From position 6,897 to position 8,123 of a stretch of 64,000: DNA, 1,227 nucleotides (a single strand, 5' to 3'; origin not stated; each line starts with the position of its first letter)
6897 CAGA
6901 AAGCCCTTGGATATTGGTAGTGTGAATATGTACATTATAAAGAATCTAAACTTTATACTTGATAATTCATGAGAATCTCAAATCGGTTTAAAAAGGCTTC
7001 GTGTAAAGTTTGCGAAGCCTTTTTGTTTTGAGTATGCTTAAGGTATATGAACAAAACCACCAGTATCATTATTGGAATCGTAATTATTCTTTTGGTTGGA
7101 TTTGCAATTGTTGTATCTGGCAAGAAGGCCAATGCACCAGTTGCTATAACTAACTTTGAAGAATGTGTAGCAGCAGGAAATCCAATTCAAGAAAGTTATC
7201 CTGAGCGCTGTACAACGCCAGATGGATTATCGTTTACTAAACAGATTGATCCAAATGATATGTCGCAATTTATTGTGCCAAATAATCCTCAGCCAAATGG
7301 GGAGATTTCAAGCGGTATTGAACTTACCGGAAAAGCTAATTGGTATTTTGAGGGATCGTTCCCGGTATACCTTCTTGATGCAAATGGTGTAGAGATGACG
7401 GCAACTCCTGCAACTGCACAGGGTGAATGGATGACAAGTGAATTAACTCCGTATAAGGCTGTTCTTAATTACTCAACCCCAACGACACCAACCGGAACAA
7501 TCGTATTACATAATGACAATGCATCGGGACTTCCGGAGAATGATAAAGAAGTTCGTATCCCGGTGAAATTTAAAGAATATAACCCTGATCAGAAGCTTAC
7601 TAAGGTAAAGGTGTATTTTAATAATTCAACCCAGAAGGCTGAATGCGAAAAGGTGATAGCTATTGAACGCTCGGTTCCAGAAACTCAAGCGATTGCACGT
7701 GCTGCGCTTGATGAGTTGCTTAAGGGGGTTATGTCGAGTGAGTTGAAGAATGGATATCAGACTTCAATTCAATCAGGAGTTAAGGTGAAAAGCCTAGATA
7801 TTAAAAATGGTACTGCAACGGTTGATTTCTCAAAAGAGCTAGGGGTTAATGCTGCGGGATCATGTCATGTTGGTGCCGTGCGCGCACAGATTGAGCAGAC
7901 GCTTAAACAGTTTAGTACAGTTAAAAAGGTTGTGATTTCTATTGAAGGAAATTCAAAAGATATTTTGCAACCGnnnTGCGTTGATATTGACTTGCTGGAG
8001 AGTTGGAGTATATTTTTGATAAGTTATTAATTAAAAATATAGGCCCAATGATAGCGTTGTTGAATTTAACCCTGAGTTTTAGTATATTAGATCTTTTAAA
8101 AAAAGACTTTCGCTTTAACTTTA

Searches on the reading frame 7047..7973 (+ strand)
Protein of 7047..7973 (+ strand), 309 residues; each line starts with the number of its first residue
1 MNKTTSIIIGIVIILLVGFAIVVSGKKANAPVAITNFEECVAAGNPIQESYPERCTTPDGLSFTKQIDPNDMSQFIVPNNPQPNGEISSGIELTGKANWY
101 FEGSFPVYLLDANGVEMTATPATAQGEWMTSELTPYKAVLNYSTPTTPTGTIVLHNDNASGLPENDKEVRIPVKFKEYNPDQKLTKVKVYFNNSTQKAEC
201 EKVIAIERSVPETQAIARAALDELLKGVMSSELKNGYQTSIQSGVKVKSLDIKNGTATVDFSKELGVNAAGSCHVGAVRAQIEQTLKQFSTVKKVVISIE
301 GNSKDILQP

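Call 68: search_protein_families(library=pfam, proteins=[window:7047-7973:+], max_evalue=0.0001)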
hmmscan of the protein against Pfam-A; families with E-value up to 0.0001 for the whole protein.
window:7047-7973:+ (309 aa): 2 families
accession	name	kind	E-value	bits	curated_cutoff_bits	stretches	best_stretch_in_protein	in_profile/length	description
PF10646.14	Germane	-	7.6e-22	78.5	23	1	188-304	1-116/117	Sporulation and spore germination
PF10648.15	Gmad2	-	6.7e-10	39.6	25.7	1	79-160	5-83/86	Immunoglobulin-like domain of bacterial spore germination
